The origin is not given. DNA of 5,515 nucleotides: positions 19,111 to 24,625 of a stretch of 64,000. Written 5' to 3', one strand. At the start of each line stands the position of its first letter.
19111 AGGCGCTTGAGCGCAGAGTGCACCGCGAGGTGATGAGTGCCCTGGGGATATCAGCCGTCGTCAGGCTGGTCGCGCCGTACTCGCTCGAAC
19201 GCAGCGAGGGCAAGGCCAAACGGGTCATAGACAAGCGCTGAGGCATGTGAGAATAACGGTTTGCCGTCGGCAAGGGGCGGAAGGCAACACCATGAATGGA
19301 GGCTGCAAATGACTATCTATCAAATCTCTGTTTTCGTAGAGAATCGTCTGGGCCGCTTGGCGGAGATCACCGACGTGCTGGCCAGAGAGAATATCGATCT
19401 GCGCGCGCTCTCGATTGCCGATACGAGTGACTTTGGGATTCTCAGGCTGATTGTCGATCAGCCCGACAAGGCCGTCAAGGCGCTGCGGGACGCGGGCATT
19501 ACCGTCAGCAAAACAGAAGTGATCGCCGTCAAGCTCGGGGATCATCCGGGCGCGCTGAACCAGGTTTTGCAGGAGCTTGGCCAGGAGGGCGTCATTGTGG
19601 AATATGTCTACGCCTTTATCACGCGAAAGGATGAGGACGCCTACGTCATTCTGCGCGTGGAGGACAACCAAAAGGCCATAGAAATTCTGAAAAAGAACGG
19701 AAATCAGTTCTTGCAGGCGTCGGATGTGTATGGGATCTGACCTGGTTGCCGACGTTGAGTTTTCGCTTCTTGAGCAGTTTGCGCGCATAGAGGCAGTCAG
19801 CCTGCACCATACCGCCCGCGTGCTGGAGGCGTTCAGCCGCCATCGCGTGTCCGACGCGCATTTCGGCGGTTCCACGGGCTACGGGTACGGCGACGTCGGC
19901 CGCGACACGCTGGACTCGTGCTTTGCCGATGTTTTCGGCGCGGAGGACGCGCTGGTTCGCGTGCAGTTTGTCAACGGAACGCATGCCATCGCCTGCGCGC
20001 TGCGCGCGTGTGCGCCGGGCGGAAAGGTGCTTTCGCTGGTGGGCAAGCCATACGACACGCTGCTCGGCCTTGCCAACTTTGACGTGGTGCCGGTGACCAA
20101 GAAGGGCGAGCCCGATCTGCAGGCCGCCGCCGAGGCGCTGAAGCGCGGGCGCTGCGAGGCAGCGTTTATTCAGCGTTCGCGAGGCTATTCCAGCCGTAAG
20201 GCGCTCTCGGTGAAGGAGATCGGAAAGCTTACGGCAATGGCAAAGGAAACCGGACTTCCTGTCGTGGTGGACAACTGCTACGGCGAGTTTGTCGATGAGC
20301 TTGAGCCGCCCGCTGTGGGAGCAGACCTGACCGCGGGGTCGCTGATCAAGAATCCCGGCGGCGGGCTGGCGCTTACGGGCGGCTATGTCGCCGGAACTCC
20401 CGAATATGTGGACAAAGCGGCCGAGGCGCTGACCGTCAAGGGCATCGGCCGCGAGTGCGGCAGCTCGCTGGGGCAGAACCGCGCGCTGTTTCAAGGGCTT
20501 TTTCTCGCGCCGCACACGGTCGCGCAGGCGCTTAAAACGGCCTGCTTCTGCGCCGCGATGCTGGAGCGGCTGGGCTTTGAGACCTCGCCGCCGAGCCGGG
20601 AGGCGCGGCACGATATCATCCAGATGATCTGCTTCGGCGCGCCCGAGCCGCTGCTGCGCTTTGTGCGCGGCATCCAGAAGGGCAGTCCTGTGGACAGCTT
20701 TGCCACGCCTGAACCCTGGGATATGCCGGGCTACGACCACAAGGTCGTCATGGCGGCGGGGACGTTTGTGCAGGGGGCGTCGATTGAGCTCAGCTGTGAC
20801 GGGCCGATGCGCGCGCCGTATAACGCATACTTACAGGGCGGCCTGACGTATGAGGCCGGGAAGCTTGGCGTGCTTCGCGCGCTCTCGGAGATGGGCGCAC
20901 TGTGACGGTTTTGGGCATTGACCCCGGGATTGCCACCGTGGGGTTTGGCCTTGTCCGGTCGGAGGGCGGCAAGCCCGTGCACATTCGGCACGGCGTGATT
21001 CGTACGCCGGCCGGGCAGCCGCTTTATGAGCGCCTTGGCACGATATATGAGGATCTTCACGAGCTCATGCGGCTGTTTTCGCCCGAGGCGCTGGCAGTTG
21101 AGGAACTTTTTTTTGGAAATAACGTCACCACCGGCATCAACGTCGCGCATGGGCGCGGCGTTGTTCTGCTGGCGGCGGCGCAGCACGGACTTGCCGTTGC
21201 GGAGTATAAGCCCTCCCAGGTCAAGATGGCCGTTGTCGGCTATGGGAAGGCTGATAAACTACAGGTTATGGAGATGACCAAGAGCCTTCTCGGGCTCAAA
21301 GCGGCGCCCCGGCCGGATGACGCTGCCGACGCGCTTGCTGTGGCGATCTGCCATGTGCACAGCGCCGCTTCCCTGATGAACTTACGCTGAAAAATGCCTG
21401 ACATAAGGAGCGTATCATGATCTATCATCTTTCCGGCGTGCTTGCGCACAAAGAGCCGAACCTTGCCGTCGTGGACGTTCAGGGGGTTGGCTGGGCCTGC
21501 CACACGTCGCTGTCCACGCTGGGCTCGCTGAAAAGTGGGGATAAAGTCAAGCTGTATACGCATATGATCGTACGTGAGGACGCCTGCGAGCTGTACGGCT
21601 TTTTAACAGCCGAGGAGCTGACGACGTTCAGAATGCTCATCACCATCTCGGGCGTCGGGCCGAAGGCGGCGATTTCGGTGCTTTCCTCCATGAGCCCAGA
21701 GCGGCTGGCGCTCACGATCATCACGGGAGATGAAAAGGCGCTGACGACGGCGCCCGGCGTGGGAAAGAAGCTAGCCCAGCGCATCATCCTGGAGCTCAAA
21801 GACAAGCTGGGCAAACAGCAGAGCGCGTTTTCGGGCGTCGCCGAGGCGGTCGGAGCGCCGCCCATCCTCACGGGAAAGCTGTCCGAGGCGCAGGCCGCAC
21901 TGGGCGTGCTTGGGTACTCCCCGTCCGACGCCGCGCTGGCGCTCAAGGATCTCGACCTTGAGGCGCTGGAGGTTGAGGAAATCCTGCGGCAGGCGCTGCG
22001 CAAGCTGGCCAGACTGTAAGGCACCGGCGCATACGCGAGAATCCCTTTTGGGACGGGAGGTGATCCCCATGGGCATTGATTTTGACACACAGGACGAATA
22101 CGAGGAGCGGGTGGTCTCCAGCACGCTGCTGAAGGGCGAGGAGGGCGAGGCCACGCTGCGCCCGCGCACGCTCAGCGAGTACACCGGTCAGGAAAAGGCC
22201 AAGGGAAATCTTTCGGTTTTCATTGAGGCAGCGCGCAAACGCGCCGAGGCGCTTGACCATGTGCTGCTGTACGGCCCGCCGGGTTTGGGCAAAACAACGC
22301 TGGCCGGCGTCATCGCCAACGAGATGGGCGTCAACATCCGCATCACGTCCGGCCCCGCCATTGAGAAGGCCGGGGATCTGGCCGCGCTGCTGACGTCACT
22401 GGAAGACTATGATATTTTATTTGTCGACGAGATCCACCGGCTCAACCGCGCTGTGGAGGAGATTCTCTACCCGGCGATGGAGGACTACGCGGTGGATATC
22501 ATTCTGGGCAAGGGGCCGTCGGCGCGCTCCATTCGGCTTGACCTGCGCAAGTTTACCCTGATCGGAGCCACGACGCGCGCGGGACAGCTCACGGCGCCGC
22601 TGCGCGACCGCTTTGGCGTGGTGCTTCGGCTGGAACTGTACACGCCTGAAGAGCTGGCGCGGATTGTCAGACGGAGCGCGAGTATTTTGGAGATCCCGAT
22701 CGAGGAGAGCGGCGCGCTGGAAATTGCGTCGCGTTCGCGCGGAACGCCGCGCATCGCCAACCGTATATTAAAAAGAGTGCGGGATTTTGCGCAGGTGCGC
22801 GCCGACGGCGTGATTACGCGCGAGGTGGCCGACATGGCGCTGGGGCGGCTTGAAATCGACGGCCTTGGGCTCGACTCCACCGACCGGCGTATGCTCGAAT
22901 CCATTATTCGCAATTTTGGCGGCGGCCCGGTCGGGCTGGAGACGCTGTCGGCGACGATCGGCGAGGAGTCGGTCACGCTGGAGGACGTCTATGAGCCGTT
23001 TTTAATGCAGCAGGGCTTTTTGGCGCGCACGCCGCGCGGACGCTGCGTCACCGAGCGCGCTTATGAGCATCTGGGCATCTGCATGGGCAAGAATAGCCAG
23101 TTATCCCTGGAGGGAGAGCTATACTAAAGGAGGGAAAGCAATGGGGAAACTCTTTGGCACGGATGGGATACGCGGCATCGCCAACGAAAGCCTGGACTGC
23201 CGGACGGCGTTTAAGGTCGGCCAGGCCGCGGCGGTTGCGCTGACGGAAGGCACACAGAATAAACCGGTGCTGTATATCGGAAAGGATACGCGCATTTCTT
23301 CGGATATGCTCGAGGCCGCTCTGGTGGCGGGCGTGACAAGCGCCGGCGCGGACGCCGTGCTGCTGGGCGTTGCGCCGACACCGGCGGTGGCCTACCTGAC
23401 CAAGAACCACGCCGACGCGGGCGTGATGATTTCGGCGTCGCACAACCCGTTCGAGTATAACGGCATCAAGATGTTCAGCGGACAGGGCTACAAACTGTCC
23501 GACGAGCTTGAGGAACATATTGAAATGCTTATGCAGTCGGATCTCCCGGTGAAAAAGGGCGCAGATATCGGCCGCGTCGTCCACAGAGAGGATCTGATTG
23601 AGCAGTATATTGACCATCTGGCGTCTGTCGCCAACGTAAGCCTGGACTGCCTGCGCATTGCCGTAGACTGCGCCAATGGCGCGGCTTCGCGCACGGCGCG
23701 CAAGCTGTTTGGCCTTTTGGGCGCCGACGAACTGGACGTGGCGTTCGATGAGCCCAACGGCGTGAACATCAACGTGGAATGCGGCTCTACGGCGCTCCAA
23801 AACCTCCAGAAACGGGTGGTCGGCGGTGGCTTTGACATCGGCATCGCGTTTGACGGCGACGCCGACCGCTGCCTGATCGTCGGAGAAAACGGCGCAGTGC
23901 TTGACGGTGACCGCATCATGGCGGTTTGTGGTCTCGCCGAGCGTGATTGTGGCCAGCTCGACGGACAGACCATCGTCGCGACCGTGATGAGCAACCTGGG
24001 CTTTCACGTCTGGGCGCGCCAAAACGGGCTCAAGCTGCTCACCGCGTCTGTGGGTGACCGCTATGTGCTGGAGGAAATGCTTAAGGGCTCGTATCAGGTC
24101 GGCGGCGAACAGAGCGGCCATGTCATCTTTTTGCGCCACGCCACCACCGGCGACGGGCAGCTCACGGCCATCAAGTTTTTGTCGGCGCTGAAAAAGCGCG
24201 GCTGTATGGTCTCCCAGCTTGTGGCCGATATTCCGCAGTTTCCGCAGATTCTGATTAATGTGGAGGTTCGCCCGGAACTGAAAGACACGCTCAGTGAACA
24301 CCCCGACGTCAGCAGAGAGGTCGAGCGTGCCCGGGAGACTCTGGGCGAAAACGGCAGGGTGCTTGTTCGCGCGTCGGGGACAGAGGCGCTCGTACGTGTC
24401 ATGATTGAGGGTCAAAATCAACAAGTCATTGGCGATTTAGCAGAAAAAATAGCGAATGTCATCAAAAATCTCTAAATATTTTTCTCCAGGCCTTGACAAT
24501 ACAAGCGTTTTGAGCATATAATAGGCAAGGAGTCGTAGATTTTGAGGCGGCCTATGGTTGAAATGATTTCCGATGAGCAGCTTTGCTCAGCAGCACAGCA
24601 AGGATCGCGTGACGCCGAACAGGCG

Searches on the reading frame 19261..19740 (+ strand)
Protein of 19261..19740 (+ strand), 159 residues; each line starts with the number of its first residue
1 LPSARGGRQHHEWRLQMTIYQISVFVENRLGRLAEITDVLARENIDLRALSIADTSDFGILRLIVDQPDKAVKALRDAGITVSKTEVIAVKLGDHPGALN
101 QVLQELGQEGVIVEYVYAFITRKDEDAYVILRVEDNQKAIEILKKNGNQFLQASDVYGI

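Call 65: search_protein_families(library=pfam, proteins=[window:19261-19740:+], max_evalue=0.001)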
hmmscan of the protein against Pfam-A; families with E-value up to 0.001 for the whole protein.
window:19261-19740:+ (159 aa): 5 families
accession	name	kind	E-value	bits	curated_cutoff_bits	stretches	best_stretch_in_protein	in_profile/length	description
PF19571.5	ACT_8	-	7.2e-29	100.8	23.5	1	17-155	1-137/141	ACT domain pair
PF01842.31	ACT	-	1.3e-15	57.2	27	2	20-77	1-63/66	ACT domain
PF22629.2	ACT_AHAS_ss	-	6.7e-12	45.8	27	2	22-73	1-53/67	AHAS small subunit-like ACT domain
PF13291.12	ACT_4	-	1.1e-06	29.7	27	0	21-61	8-50/80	ACT domain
PF13840.12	ACT_7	-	1.1e-06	28.8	27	0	30-76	21-64/65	ACT domain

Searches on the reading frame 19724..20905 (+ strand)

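Call 26: search_protein_families(library=pfam, proteins=[window:19724-20905:+], max_evalue=0.000001)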
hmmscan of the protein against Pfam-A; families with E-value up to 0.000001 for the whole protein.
window:19724-20905:+ (393 aa): 2 families
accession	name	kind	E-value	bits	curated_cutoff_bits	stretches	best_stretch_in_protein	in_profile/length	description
PF06838.17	Met_gamma_lyase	-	3.1e-146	487.5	24.2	1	6-390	3-404/405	Methionine gamma-lyase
PF00155.27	Aminotran_1_2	-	8.7e-08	32.2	19.7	1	51-233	34-242/361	Aminotransferase class I and II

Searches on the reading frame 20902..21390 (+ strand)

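Call 26: search_protein_families(library=pfam, proteins=[window:20902-21390:+], max_evalue=0.000001)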
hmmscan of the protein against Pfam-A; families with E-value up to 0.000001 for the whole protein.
window:20902-21390:+ (162 aa): 1 family
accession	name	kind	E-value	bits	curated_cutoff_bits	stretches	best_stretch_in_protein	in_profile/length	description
PF02075.23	RuvC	-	4.5e-49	166.6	22.2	1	3-151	1-148/148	Crossover junction endodeoxyribonuclease RuvC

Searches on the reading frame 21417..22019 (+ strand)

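Call 26: search_protein_families(library=pfam, proteins=[window:21417-22019:+], max_evalue=0.000001)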
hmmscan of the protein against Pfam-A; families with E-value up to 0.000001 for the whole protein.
window:21417-22019:+ (200 aa): 4 families
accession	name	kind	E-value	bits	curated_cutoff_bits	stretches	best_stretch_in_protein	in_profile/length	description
PF01330.27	RuvA_N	-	1.7e-23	82.9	23.6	1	1-61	1-61/61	RuvA N terminal domain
PF14520.12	HHH_5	-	2.4e-16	60.4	27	1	71-129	1-57/57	Helix-hairpin-helix domain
PF07499.19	RuvA_C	-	4.6e-07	30.7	24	1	155-197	3-46/47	RuvA, C-terminal domain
PF00633.29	HHH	-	4.7e-07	29.8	24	0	101-124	5-28/30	Helix-hairpin-helix motif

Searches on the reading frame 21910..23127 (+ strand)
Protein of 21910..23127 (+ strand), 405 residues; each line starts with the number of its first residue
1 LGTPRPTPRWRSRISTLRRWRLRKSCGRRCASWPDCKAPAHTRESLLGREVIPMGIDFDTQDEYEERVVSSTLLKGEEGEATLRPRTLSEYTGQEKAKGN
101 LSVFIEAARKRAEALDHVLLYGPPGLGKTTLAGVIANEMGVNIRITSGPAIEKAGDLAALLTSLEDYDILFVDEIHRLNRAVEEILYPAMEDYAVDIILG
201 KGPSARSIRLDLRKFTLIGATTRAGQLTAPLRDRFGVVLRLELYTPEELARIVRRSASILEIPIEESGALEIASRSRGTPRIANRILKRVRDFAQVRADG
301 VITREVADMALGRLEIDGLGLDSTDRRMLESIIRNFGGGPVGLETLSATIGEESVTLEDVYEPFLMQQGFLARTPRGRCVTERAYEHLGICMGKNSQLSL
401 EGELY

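Call 26: search_protein_families(library=pfam, proteins=[window:21910-23127:+], max_evalue=0.000001)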
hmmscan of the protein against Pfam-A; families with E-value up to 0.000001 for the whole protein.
window:21910-23127:+ (405 aa): 5 families
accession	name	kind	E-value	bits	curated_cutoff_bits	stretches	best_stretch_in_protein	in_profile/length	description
PF05496.18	RuvB_N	-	3.4e-81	271.1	27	1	83-241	1-159/159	Holliday junction DNA helicase RuvB P-loop domain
PF17864.7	AAA_lid_4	-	7.8e-33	112.5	27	1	244-317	1-74/74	RuvB AAA lid domain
PF05491.19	RuvB_C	-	2.5e-24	85.4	24.7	1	319-388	2-71/72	RuvB C-terminal winged helix domain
PF00004.35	AAA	-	2.9e-21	76.7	21.2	1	118-242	1-130/131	ATPase family associated with various cellular activities (AAA)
PF07728.20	AAA_5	-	1.5e-08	35.1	22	1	117-235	1-139/139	AAA domain (dynein-related subfamily)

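Call 61: find_homologous_proteins(query=window:22150-23127:+, max_evalue=1e-50)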
Query window:22150-23127:+ (325 aa): 8000 proteins with E <= 1e-50 among 8000 candidates; the best 120 are listed.
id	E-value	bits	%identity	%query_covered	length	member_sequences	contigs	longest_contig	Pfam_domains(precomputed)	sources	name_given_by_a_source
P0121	9.0e-204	693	100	100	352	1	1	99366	PF05491.20,PF17864.8,PF00004.36,PF05496.19,PF07728.21,PF01078.28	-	-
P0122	3.2e-180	616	-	-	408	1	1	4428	PF05491.20,PF17864.8,PF00004.36,PF05673.20,PF05496.19,PF07728.21,PF01078.28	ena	-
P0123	9.7e-180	614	91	98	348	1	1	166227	PF05491.20,PF17864.8,PF00004.36,PF05496.19,PF07728.21,PF01078.28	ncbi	-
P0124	4.2e-170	583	86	98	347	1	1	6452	PF06068.20,PF05491.20,PF17864.8,PF00004.36,PF05496.19,PF07728.21,PF01078.28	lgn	-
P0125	8.3e-170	582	84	98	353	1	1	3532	PF05491.20,PF17864.8,PF00004.36,PF05496.19,PF07728.21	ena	-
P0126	2.9e-169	580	85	98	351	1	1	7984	PF05491.20,PF17864.8,PF00004.36,PF05496.19,PF07728.21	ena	-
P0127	3.1e-169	580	84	98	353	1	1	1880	PF05491.20,PF17864.8,PF00004.36,PF05496.19,PF07728.21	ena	-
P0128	4.6e-169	579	85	98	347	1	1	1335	PF05491.20,PF17864.8,PF00004.36,PF05496.19,PF07728.21,PF01078.28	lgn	-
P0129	2.6e-168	577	85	98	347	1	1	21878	PF06068.20,PF05491.20,PF17864.8,PF00004.36,PF05496.19,PF07728.21,PF01078.28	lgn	-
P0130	2.9e-168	577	84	99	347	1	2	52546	PF06068.20,PF05491.20,PF17864.8,PF00004.36,PF05496.19,PF07728.21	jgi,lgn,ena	-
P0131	1.2e-167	575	84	98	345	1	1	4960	PF06068.20,PF05491.20,PF17864.8,PF00004.36,PF05496.19,PF07728.21,PF01078.28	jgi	jgi:Holliday junction DNA helicase RuvB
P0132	3.2e-167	573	87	96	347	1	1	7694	PF05491.20,PF17864.8,PF00004.36,PF05496.19,PF07728.21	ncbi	-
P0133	1.8e-166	571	83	98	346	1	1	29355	PF06068.20,PF05491.20,PF17864.8,PF00004.36,PF05496.19,PF07728.21,PF01078.28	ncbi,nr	ncbi:MAG: Holliday junction branch migration DNA helicase RuvB [Oscillospiraceae bacterium]|nr:Holli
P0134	2.4e-166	571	83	98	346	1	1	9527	PF06068.20,PF05491.20,PF17864.8,PF00004.36,PF05496.19,PF07728.21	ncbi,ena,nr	ncbi:MAG: Holliday junction branch migration DNA helicase RuvB [Oscillospiraceae bacterium]|nr:Holli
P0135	4.7e-166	570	83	98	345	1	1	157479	PF06068.20,PF05491.20,PF17864.8,PF00004.36,PF05496.19,PF07728.21,PF01078.28,PF13191.13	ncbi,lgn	-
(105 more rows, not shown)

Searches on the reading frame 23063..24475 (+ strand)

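Call 26: search_protein_families(library=pfam, proteins=[window:23063-24475:+], max_evalue=0.000001)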
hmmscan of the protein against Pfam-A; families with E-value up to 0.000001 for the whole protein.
window:23063-24475:+ (470 aa): 4 families
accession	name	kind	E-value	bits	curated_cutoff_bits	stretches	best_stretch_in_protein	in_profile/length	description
PF02878.22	PGM_PMM_I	-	1.7e-43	148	22.5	1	29-159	2-133/138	Phosphoglucomutase/phosphomannomutase, alpha/beta/alpha domain I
PF02880.22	PGM_PMM_III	-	2.8e-30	105.2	20.7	1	281-391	1-112/115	Phosphoglucomutase/phosphomannomutase, alpha/beta/alpha domain III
PF00408.26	PGM_PMM_IV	-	9.8e-16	58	23.1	1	397-465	1-67/68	Phosphoglucomutase/phosphomannomutase, C-terminal domain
PF02879.22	PGM_PMM_II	-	4.3e-14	53.3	29.3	1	180-277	1-103/103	Phosphoglucomutase/phosphomannomutase, alpha/beta/alpha domain II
